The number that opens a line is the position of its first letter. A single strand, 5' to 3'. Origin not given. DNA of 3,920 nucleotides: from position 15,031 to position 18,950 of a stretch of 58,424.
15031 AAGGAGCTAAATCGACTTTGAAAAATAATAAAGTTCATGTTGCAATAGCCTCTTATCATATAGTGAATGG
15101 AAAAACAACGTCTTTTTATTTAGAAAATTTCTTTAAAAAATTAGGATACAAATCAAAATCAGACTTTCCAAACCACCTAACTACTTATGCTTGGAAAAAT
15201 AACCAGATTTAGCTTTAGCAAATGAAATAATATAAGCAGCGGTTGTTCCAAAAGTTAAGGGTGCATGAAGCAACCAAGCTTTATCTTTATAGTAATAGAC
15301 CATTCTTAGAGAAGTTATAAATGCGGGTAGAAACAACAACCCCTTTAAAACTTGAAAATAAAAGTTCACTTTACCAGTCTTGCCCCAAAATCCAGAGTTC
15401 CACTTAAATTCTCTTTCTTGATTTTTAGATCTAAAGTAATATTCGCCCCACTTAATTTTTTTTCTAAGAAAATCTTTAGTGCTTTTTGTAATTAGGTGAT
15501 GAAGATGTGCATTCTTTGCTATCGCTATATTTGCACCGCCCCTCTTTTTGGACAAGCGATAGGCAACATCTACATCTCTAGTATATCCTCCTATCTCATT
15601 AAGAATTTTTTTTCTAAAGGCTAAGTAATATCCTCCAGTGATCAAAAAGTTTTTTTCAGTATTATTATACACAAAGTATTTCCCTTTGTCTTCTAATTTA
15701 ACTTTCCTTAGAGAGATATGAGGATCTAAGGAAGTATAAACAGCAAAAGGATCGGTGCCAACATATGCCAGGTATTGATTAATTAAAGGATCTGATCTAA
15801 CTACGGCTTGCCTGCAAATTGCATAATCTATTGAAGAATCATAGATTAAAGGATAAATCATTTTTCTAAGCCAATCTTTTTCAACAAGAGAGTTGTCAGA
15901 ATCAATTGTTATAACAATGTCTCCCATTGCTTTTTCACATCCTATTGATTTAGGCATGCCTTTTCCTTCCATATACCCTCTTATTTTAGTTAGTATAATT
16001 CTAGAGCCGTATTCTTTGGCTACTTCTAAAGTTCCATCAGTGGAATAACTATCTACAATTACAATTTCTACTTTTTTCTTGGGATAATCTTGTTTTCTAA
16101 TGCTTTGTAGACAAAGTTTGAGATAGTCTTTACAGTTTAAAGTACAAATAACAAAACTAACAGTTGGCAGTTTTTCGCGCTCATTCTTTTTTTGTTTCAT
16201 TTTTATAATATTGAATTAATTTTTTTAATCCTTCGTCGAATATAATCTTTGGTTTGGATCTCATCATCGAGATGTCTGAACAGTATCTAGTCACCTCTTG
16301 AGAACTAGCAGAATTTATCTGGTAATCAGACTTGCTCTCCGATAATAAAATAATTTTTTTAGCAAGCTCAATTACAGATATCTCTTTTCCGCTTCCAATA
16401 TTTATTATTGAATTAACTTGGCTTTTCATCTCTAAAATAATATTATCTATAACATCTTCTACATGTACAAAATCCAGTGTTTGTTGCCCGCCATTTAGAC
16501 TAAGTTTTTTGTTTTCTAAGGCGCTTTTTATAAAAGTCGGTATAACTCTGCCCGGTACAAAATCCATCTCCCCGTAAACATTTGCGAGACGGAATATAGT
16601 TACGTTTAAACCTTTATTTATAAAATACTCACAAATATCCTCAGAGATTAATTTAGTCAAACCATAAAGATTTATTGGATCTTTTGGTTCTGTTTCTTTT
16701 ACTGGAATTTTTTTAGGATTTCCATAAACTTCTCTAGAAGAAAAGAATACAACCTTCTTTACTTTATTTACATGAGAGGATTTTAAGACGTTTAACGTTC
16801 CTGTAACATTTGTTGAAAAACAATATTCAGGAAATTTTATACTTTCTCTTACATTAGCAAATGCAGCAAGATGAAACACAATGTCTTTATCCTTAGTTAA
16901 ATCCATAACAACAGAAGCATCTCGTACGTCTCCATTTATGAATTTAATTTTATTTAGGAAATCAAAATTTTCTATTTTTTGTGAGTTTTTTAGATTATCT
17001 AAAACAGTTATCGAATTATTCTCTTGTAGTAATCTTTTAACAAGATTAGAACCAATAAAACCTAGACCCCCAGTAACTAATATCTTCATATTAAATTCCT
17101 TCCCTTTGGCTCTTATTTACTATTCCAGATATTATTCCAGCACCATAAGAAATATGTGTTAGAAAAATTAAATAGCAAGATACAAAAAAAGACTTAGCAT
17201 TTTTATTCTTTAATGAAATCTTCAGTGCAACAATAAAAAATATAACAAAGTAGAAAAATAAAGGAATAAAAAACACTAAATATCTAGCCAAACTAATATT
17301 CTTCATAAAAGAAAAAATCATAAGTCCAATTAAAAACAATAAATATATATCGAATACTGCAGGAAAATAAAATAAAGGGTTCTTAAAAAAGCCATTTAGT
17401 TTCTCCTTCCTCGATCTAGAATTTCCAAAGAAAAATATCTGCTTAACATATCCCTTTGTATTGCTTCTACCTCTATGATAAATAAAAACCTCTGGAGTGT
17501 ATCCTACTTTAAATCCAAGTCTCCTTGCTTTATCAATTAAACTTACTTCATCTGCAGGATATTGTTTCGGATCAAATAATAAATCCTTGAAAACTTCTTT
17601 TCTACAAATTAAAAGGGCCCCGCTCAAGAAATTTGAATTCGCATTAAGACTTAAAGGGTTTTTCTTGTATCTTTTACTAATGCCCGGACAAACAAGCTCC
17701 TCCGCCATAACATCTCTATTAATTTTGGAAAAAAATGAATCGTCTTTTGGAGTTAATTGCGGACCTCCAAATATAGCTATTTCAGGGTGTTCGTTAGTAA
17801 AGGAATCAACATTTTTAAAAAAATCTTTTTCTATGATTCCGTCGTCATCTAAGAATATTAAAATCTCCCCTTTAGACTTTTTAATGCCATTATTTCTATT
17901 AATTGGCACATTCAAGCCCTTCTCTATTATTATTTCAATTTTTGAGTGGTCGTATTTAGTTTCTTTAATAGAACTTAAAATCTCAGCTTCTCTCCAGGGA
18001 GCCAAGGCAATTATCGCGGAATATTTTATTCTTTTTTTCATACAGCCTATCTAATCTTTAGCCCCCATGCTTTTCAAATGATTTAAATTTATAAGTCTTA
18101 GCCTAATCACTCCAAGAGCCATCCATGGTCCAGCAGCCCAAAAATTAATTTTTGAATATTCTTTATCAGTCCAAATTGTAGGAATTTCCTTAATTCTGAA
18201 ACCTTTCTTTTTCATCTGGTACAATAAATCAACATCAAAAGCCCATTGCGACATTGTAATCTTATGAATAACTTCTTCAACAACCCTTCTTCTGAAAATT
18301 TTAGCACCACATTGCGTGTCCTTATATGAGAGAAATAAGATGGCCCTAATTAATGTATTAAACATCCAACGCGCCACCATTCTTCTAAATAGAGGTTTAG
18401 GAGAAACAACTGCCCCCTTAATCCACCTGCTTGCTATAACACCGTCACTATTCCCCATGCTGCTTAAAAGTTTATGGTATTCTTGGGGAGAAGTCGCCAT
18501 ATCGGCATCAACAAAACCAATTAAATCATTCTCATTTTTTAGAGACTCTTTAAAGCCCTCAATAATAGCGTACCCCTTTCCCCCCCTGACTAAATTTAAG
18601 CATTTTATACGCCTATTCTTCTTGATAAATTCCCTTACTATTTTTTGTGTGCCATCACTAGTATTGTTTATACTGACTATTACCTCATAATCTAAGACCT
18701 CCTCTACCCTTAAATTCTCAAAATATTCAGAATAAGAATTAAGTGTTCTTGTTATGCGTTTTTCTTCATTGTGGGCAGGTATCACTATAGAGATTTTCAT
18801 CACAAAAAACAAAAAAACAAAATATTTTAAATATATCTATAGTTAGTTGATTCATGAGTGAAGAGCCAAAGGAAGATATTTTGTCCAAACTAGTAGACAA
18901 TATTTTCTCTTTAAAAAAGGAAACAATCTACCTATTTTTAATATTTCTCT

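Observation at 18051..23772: Tight five-gene lipid-linked-sugar module: polyprenyl-P GT2 divergent from GT-C + GtrA + SDR + flavoprotein (DprE1/E2-AftA-like logic in an archaeon)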

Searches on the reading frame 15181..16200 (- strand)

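Call 3: search_protein_families(library=pfam, proteins=[window:15181-16200:-], max_evalue=0.01)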
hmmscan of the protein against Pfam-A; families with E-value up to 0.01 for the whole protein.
window:15181-16200:- (339 aa): 3 families
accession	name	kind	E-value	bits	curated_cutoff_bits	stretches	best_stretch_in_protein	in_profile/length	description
PF00535.33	Glycos_transf_2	-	2.4e-20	73.6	23.3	1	15-135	1-120/168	Glycosyl transferase family 2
PF13641.12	Glyco_tranf_2_3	-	7.1e-11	43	27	1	12-251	1-227/230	Glycosyltransferase like family 2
PF10111.15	Glyco_tranf_2_2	-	6.1e-05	23.1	27.3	1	16-116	2-104/276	Glycosyltransferase like family 2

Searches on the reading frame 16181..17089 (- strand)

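Call 3: search_protein_families(library=pfam, proteins=[window:16181-17089:-], max_evalue=0.01)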
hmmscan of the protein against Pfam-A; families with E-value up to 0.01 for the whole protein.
window:16181-17089:- (302 aa): 11 families
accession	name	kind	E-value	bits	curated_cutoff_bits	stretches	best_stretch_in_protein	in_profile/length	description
PF01370.27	Epimerase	-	3.6e-56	190.7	20.9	1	3-232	1-240/240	NAD dependent epimerase/dehydratase family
PF16363.11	GDP_Man_Dehyd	-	1.7e-46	159.7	27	1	4-253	1-269/332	GDP-mannose 4,6 dehydratase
PF01073.25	3Beta_HSD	-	2.8e-30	105.7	22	1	4-222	1-230/280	3-beta hydroxysteroid dehydrogenase/isomerase family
PF02719.21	Polysacc_synt_2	-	8.6e-25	87.9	20.2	1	3-255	1-252/293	Polysaccharide biosynthesis protein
PF04321.23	RmlD_sub_bind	-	1.9e-20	73.5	27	1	1-266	1-246/287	RmlD substrate binding domain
PF07993.18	NAD_binding_4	-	4e-18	65.9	20.1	1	5-213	1-254/258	Male sterility protein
PF13460.12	NAD_binding_10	-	1.7e-08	35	27.2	1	7-169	1-144/184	NAD(P)H-binding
PF00106.31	adh_short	-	0.0006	19.8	26.6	1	3-67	3-70/195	short chain dehydrogenase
PF03435.24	Sacchrp_dh_NADP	-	0.0035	18.1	25.1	1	3-81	1-82/129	Saccharopine dehydrogenase NADP binding domain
PF05368.20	NmrA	-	0.0049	16.9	27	1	2-76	4-78/298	NmrA-like family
PF08659.16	KR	-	0.0096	16.3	22.6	0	3-118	3-136/180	KR domain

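Call 115: search_protein_families(library=ncbifam, proteins=[window:16181-17089:-], max_evalue=1e-20)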
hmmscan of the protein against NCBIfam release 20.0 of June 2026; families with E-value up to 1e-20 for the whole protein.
window:16181-17089:- (302 aa): 14 families
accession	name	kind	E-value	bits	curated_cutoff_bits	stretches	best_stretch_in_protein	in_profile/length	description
TIGR01181.1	dTDP_gluc_dehyt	equivalog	7.4e-48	163.3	365.1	1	2-299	1-315/321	dTDP-glucose 4,6-dehydratase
TIGR04180.1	EDH_00030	hypoth_equivalog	1.1e-45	156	475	1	3-277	1-287/297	NAD-dependent 4,6-dehydratase LegB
TIGR01179.1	galE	equivalog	1.7e-44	152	262.3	1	2-277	1-302/332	UDP-glucose 4-epimerase GalE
TIGR02197.1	heptose_epim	equivalog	1.6e-34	119.5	274.6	1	3-251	1-261/316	ADP-glyceromanno-heptose 6-epimerase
NF007956.0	PRK10675.1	subfamily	7.4e-29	100.9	394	1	1-156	1-163/338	UDP-glucose 4-epimerase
TIGR02622.1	CDP_4_6_dhtase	equivalog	5.3e-24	85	278.45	1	2-299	6-334/352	CDP-glucose 4,6-dehydratase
NF011728.1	PRK15181.1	equivalog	1.2e-22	80.4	760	1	3-243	18-275/348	Vi polysaccharide biosynthesis UDP-N-acetylglucosaminuronic acid C-4 epimerase TviC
NF052578.1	StrlDmthSdmBMthl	equivalog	2.9e-22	79.9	600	1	1-240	1-235/328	sterol demethylase protein SdmB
NF008872.0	PRK11908.1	equivalog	4.9e-22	78.4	294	1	1-264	2-285/349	bifunctional UDP-4-keto-pentose/UDP-xylose synthase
TIGR03466.1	HpnA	hypoth_equivalog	5.2e-22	78.1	367.65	1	1-223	1-219/327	hopanoid-associated sugar epimerase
TIGR03589.1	PseB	equivalog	7.8e-22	77.6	407.75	1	2-246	6-240/324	UDP-N-acetylglucosamine 4,6-dehydratase (inverting)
NF007582.0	PRK10217.1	equivalog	1.1e-21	77.4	698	1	2-276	3-291/355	dTDP-glucose 4,6-dehydratase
NF007490.0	PRK10084.1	subfamily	2.3e-21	76.2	649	1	1-299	1-338/361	dTDP-glucose 4,6-dehydratase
NF008360.0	PRK11150.1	equivalog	3.8e-21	75.6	452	1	3-252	2-256/310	ADP-glyceromanno-heptose 6-epimerase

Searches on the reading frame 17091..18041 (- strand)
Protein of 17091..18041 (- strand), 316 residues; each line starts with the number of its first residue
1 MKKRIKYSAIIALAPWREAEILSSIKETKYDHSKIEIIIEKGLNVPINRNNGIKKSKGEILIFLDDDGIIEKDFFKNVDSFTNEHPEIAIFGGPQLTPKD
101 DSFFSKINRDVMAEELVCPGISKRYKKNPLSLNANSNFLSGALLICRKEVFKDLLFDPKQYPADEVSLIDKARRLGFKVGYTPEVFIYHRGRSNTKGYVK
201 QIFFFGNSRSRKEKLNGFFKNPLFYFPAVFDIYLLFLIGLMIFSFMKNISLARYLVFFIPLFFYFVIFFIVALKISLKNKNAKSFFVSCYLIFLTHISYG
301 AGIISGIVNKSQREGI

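Call 3: search_protein_families(library=pfam, proteins=[window:17091-18041:-], max_evalue=0.01)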
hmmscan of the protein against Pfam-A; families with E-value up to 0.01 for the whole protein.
window:17091-18041:- (316 aa): 4 families
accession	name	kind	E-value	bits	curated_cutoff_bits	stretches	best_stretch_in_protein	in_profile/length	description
PF13641.12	Glyco_tranf_2_3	-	1.3e-11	45.4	27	1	22-201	45-223/230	Glycosyltransferase like family 2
PF00535.33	Glycos_transf_2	-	7.9e-09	36.1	23.3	1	20-154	43-167/168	Glycosyl transferase family 2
PF13632.12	Glyco_trans_2_3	-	4.5e-06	27.1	27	1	61-270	2-188/198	Glycosyl transferase family group 2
PF13712.12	Glyco_tranf_2_5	-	0.0018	18.5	27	1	39-190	35-190/210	Glycosyltransferase like family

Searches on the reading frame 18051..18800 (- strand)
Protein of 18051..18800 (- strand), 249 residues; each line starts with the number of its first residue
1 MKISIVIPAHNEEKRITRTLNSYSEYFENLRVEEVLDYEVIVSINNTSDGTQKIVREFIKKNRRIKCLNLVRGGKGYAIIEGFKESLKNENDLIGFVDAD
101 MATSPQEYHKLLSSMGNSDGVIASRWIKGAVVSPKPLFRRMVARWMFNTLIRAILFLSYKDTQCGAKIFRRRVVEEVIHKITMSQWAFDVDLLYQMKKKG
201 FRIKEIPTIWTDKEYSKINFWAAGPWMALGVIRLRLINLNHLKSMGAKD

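Call 3: search_protein_families(library=pfam, proteins=[window:18051-18800:-], max_evalue=0.01)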
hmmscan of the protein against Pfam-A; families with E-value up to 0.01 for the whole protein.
window:18051-18800:- (249 aa): 5 families
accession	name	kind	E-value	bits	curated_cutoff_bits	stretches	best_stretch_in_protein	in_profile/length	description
PF00535.33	Glycos_transf_2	-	1.7e-23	83.8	23.3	1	4-177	1-167/168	Glycosyl transferase family 2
PF13641.12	Glyco_tranf_2_3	-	1.3e-08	35.6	27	1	3-206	3-204/230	Glycosyltransferase like family 2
PF10111.15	Glyco_tranf_2_2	-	0.003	17.5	27.3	1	4-113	1-104/276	Glycosyltransferase like family 2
PF09488.16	Osmo_MPGsynth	-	0.0041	16.4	27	0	63-111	138-183/381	Mannosyl-3-phosphoglycerate synthase (osmo_MPGsynth)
PF01596.23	Methyltransf_3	-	0.0065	16.2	22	1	50-148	80-178/204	O-methyltransferase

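Call 5: search_protein_families(library=ncbifam, proteins=[window:18051-18800:-], max_evalue=0.001)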
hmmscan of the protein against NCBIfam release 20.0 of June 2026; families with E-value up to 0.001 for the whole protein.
window:18051-18800:- (249 aa): 15 families
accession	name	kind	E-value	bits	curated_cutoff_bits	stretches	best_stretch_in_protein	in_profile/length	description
NF047588.1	GlcsyltransPgfSStrep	equivalog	4.2e-12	45.9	500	1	1-179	1-169/308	glycosyltransferase PgfS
NF007986.1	PRK10714.1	equivalog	1.8e-10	40.4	529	1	2-186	7-181/316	undecaprenyl-phosphate 4-deoxy-4-formamido-L-arabinose transferase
TIGR04182.1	glyco_TIGR04182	equivalog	1.4e-09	37.7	325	1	3-214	2-194/293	S-layer glycoprotein N-glycosyltransferase AglJ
NF038302.1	EPS_HpsE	equivalog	2.2e-09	36.7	300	1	1-105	1-101/307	hormogonium polysaccharide biosynthesis glycosyltransferase HpsE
NF041865.1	EpsU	equivalog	1.2e-08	34.4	700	1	2-113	40-145/394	exopolysaccharide biosynthesis GT2 family glycosyltransferase EpsU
NF045692.1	OglycostaseCruG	equivalog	1.2e-07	31.1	600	1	2-106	42-143/386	2'-O-glycosyltransferase CruG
NF058614.1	PPMAGASynPpgS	equivalog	3.6e-07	29.8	370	1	4-217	3-203/226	polyprenyl-phospho-N-acetylgalactosaminyl synthase PpgS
NF007482.0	PRK10073.1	equivalog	3.9e-07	29.4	423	1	2-114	7-109/334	glycosyltransferase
TIGR04283.1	glyco_like_mftF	equivalog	9e-07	28.7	182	1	3-139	1-119/221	TIGR04283 family arsenosugar biosynthesis glycosyltransferase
TIGR03937.1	PgaC_IcaA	equivalog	1.1e-06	28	422.3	1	2-119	46-154/407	poly-beta-1,6-N-acetyl-D-glucosamine synthase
NF010496.0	PRK13915.1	equivalog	2.6e-06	26.8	262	1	2-113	32-140/307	glucosyl-3-phosphoglycerate synthase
TIGR03469.1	HpnB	hypoth_equivalog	3.9e-06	26.1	379.25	1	2-127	45-172/386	hopene-associated glycosyltransferase HpnB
NF050050.1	ProtGlycPglI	equivalog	9e-06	25.3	500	1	2-76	3-70/306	GalNAc(5)-diNAcBac-PP-undecaprenol beta-1,3-glucosyltransferase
NF047683.1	TeichurnBiosyTuaG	equivalog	3.4e-05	23.6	400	1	2-118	7-114/252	teichuronic acid biosynthesis protein TuaG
NF041606.1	dguan_cyc_DgcA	equivalog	0.00061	18.8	370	0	56-112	51-108/340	diguanylate cyclase DgcA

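Call 53: search_solved_structures(query=window:18051-18800:-, max_evalue=0.001)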
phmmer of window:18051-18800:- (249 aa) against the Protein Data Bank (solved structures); distinct sequences matched with E-value up to 0.001: 10.
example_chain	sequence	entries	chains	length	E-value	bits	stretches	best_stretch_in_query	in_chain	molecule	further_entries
5mlz_A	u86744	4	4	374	1.4e-12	51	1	1-208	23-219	Dolichol monophosphate mannose synthase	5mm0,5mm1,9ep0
9hwj_A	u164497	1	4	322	1.4e-07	34.6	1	2-185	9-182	Undecaprenyl-phosphate 4-deoxy-4-formamido-L-arabinose transferase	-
5ekp_C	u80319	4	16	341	1.4e-05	28.1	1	2-124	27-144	Uncharacterized glycosyltransferase sll0501 | Glycosyltransferase sll0501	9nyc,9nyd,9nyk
5eke_A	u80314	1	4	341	1.4e-05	28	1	2-124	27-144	Uncharacterized glycosyltransferase sll0501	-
9nye_A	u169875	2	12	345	1.4e-05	28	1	2-124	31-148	Glycosyltransferase sll0501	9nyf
9bhc_C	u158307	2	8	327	0.00012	25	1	2-180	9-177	Undecaprenyl-phosphate 4-deoxy-4-formamido-L-arabinose transferase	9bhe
2z87_A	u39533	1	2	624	0.00012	24.9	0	3-113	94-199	Chondroitin synthase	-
2z86_A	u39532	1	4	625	0.00012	24.9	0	3-113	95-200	Chondroitin synthase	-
8vxh_A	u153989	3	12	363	0.00016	24.6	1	2-180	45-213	Undecaprenyl-phosphate 4-deoxy-4-formamido-L-arabinose transferase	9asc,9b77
5tze_C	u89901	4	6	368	0.00067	22.5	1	1-104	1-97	Glycosyl transferase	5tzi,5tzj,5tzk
